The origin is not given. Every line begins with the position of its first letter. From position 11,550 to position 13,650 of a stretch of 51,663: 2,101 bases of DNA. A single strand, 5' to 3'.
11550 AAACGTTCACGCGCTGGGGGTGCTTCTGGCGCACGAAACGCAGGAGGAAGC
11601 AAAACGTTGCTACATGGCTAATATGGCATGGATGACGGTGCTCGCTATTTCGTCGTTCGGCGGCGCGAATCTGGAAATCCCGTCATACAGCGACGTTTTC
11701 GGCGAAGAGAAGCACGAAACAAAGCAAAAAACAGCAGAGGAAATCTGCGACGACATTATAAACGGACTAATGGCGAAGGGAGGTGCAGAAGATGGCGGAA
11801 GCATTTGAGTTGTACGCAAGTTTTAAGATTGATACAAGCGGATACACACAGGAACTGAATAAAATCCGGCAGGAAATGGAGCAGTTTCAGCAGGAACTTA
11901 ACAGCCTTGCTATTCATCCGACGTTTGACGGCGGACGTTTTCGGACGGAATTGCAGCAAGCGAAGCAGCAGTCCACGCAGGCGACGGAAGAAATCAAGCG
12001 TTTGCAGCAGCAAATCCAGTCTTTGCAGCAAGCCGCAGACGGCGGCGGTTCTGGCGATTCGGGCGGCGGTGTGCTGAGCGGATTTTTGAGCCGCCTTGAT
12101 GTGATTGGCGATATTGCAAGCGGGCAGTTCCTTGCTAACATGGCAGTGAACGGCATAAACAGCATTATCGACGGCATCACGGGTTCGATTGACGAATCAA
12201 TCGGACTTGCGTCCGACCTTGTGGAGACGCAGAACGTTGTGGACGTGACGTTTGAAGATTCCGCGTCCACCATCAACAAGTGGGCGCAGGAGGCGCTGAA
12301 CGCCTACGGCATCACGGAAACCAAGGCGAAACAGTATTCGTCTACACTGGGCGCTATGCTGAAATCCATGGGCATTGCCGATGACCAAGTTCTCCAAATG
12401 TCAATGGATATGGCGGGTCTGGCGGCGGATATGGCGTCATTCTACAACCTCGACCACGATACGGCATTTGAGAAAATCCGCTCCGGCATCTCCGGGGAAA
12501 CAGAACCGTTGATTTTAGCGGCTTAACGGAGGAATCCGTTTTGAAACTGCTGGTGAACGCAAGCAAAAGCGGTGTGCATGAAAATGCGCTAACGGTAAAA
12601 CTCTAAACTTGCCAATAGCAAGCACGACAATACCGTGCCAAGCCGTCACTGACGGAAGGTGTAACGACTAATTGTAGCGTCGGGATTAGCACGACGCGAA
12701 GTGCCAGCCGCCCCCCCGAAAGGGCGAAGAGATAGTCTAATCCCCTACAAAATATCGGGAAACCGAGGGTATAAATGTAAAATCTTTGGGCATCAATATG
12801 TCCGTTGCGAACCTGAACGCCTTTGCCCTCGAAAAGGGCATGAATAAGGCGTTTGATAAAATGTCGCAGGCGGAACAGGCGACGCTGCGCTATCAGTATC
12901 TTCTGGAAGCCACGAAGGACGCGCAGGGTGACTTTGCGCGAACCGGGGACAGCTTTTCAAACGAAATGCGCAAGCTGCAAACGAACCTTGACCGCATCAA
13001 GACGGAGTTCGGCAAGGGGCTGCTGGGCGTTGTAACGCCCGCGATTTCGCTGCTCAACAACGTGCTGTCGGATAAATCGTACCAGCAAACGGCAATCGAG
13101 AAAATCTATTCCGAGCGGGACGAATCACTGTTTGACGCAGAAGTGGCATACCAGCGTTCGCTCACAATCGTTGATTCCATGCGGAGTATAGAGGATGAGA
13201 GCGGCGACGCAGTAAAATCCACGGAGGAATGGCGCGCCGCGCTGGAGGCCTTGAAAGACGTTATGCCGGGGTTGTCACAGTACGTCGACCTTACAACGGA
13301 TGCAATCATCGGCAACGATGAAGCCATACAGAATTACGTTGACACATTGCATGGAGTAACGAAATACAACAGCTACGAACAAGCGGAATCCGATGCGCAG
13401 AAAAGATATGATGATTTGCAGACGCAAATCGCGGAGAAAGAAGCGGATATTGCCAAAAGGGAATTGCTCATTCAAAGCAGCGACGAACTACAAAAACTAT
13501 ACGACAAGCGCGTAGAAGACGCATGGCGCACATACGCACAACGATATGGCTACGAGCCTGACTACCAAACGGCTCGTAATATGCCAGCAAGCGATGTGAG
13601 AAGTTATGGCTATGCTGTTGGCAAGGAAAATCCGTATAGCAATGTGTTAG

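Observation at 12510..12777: ORF-less group I intron (268 nt) interrupting the tail tape-measure gene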

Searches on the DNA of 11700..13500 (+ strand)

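Call 4: search_rna_families(source=window, start=12400, end=12900, threshold=evalue, max_evalue=10, show_alignments=5)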
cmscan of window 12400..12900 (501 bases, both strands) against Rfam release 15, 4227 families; matches with E-value up to 10: 3.
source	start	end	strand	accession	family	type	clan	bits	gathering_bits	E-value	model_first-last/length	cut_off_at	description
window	12608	12777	-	RF02188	ST7-OT4_2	Gene; lncRNA;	-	20.2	55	0.22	1-172/172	no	ST7 overlapping transcript 4 conserved region 2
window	12500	12759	+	RF00028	Intron_gpI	Intron;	-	18.4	50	0.023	1-253/253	no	Group I catalytic intron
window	12478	12521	+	RF00065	snoR9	Gene; snRNA; snoRNA; CD-box;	CL00132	13.6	90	1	6-51/128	no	Small nucleolar RNA snoR9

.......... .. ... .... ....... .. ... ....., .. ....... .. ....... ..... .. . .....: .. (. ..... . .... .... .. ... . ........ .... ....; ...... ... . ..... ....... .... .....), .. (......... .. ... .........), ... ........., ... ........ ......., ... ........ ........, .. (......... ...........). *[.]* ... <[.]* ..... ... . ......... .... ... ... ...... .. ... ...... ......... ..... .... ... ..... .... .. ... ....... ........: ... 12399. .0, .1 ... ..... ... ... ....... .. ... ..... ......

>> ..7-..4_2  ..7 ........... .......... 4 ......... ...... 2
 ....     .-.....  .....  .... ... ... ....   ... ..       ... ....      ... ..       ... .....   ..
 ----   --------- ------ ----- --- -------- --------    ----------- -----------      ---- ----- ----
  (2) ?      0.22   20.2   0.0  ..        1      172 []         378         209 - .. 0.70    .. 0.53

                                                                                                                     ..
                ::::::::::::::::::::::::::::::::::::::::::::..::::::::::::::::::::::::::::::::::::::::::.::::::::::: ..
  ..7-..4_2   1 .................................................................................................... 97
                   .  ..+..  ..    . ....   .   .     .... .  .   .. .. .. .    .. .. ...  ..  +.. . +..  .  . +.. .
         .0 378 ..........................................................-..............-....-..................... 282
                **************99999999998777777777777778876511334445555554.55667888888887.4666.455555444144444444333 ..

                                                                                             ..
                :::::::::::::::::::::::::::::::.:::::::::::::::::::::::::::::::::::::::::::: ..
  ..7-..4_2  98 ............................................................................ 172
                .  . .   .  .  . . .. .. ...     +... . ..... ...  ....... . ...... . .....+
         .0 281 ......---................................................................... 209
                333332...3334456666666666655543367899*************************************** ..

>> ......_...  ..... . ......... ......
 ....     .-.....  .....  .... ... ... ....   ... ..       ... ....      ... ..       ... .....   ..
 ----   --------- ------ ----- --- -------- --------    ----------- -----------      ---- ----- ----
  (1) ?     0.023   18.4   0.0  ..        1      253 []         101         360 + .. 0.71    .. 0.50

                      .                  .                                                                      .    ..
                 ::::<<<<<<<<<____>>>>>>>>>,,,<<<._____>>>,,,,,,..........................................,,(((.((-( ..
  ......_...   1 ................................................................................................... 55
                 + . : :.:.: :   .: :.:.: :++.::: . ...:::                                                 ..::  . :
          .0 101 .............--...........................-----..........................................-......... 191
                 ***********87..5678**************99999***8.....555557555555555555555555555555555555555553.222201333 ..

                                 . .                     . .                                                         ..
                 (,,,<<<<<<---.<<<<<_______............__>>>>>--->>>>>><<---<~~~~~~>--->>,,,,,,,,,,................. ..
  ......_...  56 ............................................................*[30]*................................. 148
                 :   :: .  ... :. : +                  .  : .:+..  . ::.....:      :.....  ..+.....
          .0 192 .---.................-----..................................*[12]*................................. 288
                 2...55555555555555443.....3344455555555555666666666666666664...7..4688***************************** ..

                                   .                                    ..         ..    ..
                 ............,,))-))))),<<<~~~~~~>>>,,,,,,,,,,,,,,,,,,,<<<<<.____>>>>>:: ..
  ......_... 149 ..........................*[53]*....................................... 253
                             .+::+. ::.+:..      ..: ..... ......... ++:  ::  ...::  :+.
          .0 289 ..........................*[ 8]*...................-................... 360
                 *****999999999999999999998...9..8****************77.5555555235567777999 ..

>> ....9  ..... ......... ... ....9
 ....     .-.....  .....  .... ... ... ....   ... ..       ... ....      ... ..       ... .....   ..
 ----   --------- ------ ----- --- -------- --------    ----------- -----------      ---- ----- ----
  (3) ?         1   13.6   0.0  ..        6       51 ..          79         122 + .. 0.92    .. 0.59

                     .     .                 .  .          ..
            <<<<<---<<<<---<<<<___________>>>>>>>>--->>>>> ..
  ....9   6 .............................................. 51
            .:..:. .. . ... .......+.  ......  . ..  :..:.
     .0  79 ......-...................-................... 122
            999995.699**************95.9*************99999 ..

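Call 7: search_dna_similar(query=window:11700-13500:+, collection=phages, mode=distant, max_rows=30)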
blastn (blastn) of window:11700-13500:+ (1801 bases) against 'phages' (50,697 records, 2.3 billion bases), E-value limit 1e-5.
Records with a match: 212; places in all: 352; records where one place covers at least 80% of the query: 0.
Best place of each record, by identity: 90-95% 89; 80-90% 122; 60-80% 1.
By first word of the organism name: Staphylococcus 78; Enterococcus 45; Listeria 45; Bacillus 24; Lactobacillus 7; Clostridium 4; Brochothrix 4; phage 1; Aerococcus 1; Silviavirus 1; and 2 more.
By host as written in the record: Listeria monocytogenes 34; Staphylococcus aureus 28; - 18; Enterococcus faecalis 13; Enterococcus sp. 5; Staphylococcus carnosus TM300 5; Bacillus subtilis 5; Clostridium_AP sp000509125 DA266 4; and 65 more.
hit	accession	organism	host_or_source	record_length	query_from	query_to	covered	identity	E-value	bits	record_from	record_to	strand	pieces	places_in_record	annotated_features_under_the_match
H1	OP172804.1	Enterococcus phage EH93P1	Enterococcus_B hirae DO93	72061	927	1079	6%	90.4%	8e-12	141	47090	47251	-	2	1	terminase large subunit | hypothetical protein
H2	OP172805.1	Enterococcus phage EH93P2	Enterococcus_B hirae DO93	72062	927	1079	6%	90.4%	8e-12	141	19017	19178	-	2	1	terminase large subunit | hypothetical protein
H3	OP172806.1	Enterococcus phage EH802P1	Enterococcus_B hirae DO82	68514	927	1079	6%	90.4%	8e-12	141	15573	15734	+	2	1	terminase large subunit | hypothetical protein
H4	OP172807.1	Enterococcus phage EH802P2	Enterococcus_B hirae DO82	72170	927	1079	6%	90.4%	8e-12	141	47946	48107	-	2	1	terminase large subunit | hypothetical protein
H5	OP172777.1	Clostridium phage CS266P3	Clostridium_AP sp000509125 DA266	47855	985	1071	5%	79.5%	3e-10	73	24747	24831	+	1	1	none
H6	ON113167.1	Enterococcus phage vB_OCPT_Carl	Enterococcus sp.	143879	1030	1099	4%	82.9%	3e-10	73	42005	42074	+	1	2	none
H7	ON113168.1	Enterococcus phage vB_OCPT_Car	Enterococcus sp.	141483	1030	1099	4%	82.9%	3e-10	73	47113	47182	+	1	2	none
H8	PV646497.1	Enterococcus phage CUB-FS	Enterococcus faecalis ATCC 51299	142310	1030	1099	4%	82.9%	3e-10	73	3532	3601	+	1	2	none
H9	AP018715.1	Enterococcus phage phiM1EF22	-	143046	1030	1099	4%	81.4%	1e-8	69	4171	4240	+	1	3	none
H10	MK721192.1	Enterococcus phage vB_EfaM_Ef2.3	Enterococcus faecalis strain AH2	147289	1030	1099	4%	81.4%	1e-8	69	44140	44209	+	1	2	none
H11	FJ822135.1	Lactobacillus phage Lb338-1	-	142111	1020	1080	3%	88.5%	8e-12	80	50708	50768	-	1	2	none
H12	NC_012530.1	Lactobacillus phage Lb338-1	-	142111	1020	1080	3%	88.5%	8e-12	80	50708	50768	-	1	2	none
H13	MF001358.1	Enterococcus phage EF1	Enterococcus faecalis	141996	1020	1078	3%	88.1%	9e-11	76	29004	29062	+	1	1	anaerobic NTP reductase large subunit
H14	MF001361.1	Enterococcus phage EF5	Enterococcus faecalis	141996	1020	1078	3%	88.1%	9e-11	76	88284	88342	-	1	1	anaerobic NTP reductase large subunit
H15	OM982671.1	Bacillus phage SBSphiJ4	Bacillus subtilis BEST7003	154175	1028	1088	3%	85.2%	4e-9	71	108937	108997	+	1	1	none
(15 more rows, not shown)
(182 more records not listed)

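Call 8: search_dna_similar(query=window:12510-12777:+, collection=phages, mode=distant, max_evalue=1, max_rows=30)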
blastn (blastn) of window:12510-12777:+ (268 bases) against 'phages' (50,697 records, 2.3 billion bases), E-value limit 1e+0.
Records with a match: 339; places in all: 507; records where one place covers at least 80% of the query: 0.
Best place of each record, by identity: 90-95% 103; 80-90% 224; 60-80% 12.
By first word of the organism name: Staphylococcus 124; Enterococcus 62; Bacillus 54; Listeria 47; Lactobacillus 9; Pseudomonas 9; Carnobacterium 5; Clostridium 4; Klebsiella 4; Brochothrix 4; and 13 more.
By host as written in the record: Staphylococcus aureus 50; Listeria monocytogenes 36; - 24; Enterococcus faecalis 16; Staphylococcus carnosus TM300 11; Enterococcus faecalis ATCC 29212 11; Bacillus subtilis 8; Pseudomonas syringae pv. porri LMG 28495 8; and 104 more.
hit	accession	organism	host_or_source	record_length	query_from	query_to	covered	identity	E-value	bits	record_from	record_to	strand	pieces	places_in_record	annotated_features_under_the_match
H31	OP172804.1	Enterococcus phage EH93P1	Enterococcus_B hirae DO93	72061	117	266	38%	91.1%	4e-12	141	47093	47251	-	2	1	terminase large subunit | hypothetical protein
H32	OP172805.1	Enterococcus phage EH93P2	Enterococcus_B hirae DO93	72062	117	266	38%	91.1%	4e-12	141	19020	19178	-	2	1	terminase large subunit | hypothetical protein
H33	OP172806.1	Enterococcus phage EH802P1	Enterococcus_B hirae DO82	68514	117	266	38%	91.1%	4e-12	141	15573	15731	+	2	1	terminase large subunit | hypothetical protein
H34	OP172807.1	Enterococcus phage EH802P2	Enterococcus_B hirae DO82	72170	117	266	38%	91.1%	4e-12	141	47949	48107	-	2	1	terminase large subunit | hypothetical protein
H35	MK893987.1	Staphylococcus phage PMBT8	Staphylococcus hyicus 07/02 4A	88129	117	268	37%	81.0%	2e-2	87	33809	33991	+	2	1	none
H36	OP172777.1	Clostridium phage CS266P3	Clostridium_AP sp000509125 DA266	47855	175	261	32%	79.5%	4e-11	73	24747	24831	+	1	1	none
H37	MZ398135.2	Carnobacterium phage cd2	Carnobacterium divergens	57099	79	166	33%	74.4%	2e-3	48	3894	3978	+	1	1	hypothetical protein (x2)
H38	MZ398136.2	Carnobacterium phage cd3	Carnobacterium divergens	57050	79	166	33%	74.4%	2e-3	48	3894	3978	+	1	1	hypothetical protein (x2)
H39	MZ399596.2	Carnobacterium phage cd4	Carnobacterium divergens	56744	79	166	33%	74.4%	2e-3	48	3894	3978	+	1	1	hypothetical protein (x2)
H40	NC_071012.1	Carnobacterium phage cd2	Carnobacterium divergens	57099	79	166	33%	74.4%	2e-3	48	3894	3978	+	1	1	hypothetical protein (x2)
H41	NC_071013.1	Carnobacterium phage cd4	Carnobacterium divergens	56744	79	166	33%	74.4%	2e-3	48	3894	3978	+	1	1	hypothetical protein (x2)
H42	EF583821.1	Bacillus phage 0305phi8-36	Bacillus thuringiensis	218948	41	161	26%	88.4%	7e-2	85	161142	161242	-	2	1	ORF241: RecA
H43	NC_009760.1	Bacillus phage 0305phi8-36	Bacillus thuringiensis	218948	41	161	26%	88.4%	7e-2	85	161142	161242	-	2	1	ORF241: UvsX-like recombinase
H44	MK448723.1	Streptococcus phage Javan271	Streptococcus iniae SF1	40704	82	161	30%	75.6%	4e-5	55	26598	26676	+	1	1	none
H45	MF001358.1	Enterococcus phage EF1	Enterococcus faecalis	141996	210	268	22%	88.1%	1e-11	76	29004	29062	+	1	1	anaerobic NTP reductase large subunit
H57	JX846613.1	Staphylococcus phage vB_SauM_Romulus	Staphylococcus aureus (phage ...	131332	218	268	19%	92.3%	4e-11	73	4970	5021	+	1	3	similar to large subunit terminase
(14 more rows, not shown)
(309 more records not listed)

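Call 22: get_annotated_region(hit=H36, flank=3000)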
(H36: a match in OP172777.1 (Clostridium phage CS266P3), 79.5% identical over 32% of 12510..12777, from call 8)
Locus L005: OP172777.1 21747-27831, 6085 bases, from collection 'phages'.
description: Clostridium phage CS266P3, complete genome.
organism: Clostridium phage CS266P3 (NCBI taxid 2968624)
taxonomy: Viruses; Duplodnaviria; Heunggongvirae; Uroviricota; Caudoviricetes
host: Clostridium_AP sp000509125 DA266; source: municipal sewage; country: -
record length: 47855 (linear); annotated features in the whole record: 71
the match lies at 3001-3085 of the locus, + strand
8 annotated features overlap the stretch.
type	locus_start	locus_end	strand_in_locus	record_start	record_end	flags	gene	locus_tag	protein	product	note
CDS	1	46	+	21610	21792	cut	-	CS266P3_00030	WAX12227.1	hypothetical protein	-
CDS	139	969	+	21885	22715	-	-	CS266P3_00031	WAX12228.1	hypothetical protein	-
CDS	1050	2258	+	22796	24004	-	-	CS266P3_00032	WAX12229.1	hypothetical protein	-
CDS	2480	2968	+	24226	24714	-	-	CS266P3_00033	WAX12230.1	DNA endonuclease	DNA endonuclease I-HmuI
CDS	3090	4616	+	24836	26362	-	-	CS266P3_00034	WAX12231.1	hypothetical protein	-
CDS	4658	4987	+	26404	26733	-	-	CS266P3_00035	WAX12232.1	hypothetical protein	-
CDS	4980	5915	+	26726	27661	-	-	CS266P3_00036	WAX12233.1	hypothetical protein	-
CDS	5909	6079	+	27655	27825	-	-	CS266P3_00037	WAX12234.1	hypothetical protein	-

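Call 23: get_annotated_region(hit=H31, flank=2500)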
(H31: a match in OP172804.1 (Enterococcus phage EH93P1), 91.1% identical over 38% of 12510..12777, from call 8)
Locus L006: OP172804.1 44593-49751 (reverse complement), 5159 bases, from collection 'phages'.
description: Enterococcus phage EH93P1, complete genome.
organism: Enterococcus phage EH93P1 (NCBI taxid 2968652)
taxonomy: Viruses; Duplodnaviria; Heunggongvirae; Uroviricota; Caudoviricetes
host: Enterococcus_B hirae DO93; source: municipal sewage; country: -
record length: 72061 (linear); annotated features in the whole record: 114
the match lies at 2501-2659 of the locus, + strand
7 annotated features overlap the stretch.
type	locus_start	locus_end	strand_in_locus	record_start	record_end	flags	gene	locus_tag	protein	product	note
CDS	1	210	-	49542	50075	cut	-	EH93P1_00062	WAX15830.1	hypothetical protein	-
CDS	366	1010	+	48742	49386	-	-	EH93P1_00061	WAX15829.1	terminase small subunit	-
CDS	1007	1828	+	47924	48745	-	-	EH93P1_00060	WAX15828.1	terminase large subunit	terminase, large subunit gp2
CDS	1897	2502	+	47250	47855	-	-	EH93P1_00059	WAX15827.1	hypothetical protein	-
CDS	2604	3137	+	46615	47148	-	-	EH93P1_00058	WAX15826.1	terminase large subunit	terminase, large subunit gp2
CDS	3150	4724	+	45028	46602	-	-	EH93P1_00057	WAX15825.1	portal protein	-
CDS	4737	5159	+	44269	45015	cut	-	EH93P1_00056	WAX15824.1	hypothetical protein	-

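Call 29: get_annotated_region(hit=H35, flank=2500)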
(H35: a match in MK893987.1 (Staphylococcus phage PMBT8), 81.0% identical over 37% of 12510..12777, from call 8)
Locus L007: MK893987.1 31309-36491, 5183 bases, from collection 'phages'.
description: Staphylococcus phage PMBT8, complete genome.
organism: Staphylococcus phage PMBT8 (NCBI taxid 2590894)
taxonomy: Viruses; Duplodnaviria; Heunggongvirae; Uroviricota; Caudoviricetes; Sextaecvirus
host: Staphylococcus hyicus 07/02 4A; source: piglet; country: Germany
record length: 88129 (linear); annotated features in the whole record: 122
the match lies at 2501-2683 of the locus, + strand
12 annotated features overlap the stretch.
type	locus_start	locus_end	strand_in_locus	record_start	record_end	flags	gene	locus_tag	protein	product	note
CDS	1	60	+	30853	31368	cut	-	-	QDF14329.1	N-acetylmuramoyl-L-alanine amidase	-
CDS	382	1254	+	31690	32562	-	-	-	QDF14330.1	lysin N-acetylmuramoyl-L-alanine amidase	-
CDS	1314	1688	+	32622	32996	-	-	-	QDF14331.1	cold shock protein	phage cold shock protein (ACLAME 158)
CDS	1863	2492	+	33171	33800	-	-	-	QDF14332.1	hypothetical protein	-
CDS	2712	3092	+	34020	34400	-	-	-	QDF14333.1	hypothetical protein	-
CDS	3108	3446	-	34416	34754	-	-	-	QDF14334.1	hypothetical protein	-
CDS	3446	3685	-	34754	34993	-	-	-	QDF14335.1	hypothetical protein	-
CDS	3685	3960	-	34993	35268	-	-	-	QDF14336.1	hypothetical protein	-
CDS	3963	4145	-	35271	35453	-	-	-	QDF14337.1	hypothetical protein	-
CDS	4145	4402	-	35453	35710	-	-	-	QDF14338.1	hypothetical protein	-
CDS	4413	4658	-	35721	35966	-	-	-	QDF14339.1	hypothetical protein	-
CDS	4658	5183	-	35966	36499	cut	-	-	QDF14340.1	guanylate kinase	-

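Call 30: get_annotated_region(hit=H44, flank=2500)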
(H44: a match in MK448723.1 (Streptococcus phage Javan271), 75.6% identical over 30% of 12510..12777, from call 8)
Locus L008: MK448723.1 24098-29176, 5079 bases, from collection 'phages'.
description: Streptococcus phage Javan271, complete genome.
organism: Streptococcus phage Javan271 (NCBI taxid 2548086)
taxonomy: Viruses; Duplodnaviria; Heunggongvirae; Uroviricota; Caudoviricetes
host: Streptococcus iniae SF1; source: -; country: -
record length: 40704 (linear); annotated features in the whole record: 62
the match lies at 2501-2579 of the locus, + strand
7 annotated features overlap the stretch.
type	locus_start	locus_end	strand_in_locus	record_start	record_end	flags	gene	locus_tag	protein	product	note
CDS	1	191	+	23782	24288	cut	-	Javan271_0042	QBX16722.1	LmaA-like protein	Listeria antigen LmaA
CDS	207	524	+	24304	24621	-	-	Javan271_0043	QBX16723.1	hypothetical protein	-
CDS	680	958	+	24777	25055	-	-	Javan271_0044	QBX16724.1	hypothetical protein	-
CDS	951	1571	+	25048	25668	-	-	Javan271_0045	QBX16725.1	minor tail protein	-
CDS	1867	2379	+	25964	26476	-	-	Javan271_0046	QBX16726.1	HNH homing endonuclease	HNH homing endonuclease # Phage intron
CDS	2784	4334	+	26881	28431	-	-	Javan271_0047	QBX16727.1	minor tail protein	-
CDS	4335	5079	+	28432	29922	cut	-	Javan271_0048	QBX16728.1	capsid and scaffold protein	-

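Call 31: get_annotated_region(hit=H37, flank=2500)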
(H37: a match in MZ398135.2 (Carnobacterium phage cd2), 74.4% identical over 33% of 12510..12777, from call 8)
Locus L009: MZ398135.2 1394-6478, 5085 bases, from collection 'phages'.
description: Carnobacterium phage cd2, complete genome.
organism: Carnobacterium phage cd2 (NCBI taxid 2849244)
taxonomy: Viruses; Duplodnaviria; Heunggongvirae; Uroviricota; Caudoviricetes; Carnodivirus; Carnodivirus cd2-like
host: Carnobacterium divergens; source: minced beef; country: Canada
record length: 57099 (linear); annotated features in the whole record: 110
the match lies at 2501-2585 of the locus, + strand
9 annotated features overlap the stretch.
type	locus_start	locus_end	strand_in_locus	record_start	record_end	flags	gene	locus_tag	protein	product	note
CDS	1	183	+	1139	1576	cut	-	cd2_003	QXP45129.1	hypothetical protein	-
CDS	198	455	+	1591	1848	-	-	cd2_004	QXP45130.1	putative holin family protein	-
CDS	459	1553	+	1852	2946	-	-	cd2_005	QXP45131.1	putative N-acetylmuramoyl-L-alanine amidase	-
CDS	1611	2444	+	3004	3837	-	-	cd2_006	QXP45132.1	putative terminase large subunit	-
CDS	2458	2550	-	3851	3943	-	-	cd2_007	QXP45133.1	hypothetical protein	-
CDS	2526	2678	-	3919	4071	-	-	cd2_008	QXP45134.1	hypothetical protein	-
CDS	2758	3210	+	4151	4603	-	-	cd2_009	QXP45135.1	putative terminase large subunit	-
CDS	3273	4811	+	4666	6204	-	-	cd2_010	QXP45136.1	putative portal protein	-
CDS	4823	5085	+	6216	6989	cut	-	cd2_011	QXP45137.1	putative capsid head morphogenesis protein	-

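Call 32: get_annotated_region(hit=H42, flank=2500)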
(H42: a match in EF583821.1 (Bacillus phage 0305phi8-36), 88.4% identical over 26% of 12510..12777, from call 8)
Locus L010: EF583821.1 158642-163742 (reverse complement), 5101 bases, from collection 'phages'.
description: Bacillus phage 0305phi8-36, complete genome.
organism: Bacillus phage 0305phi8-36 (NCBI taxid 458639)
taxonomy: Viruses; Duplodnaviria; Heunggongvirae; Uroviricota; Caudoviricetes
host: Bacillus thuringiensis; source: -; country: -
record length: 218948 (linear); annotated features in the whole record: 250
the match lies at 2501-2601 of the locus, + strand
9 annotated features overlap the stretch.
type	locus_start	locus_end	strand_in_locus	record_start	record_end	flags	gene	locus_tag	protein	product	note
CDS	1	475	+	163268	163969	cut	ORF032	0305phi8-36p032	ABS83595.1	hypothetical protein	gp32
CDS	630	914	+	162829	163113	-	ORF031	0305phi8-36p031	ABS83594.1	hypothetical protein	gp31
CDS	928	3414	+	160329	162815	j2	ORF241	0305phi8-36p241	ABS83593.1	RecA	gp241; coding region interrupted by a mobile intron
CDS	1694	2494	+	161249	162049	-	ORF029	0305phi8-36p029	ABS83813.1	mobile intron protein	gp29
CDS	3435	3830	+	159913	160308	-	ORF027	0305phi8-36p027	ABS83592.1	hypothetical protein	gp27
CDS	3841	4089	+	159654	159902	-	ORF026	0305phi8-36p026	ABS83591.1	hypothetical protein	gp26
CDS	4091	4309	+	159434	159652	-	ORF025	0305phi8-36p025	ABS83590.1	hypothetical protein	gp25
CDS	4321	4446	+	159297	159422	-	ORF024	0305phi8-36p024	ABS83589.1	hypothetical protein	gp24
CDS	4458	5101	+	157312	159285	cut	ORF023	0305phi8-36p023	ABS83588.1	PcrA helicase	gp23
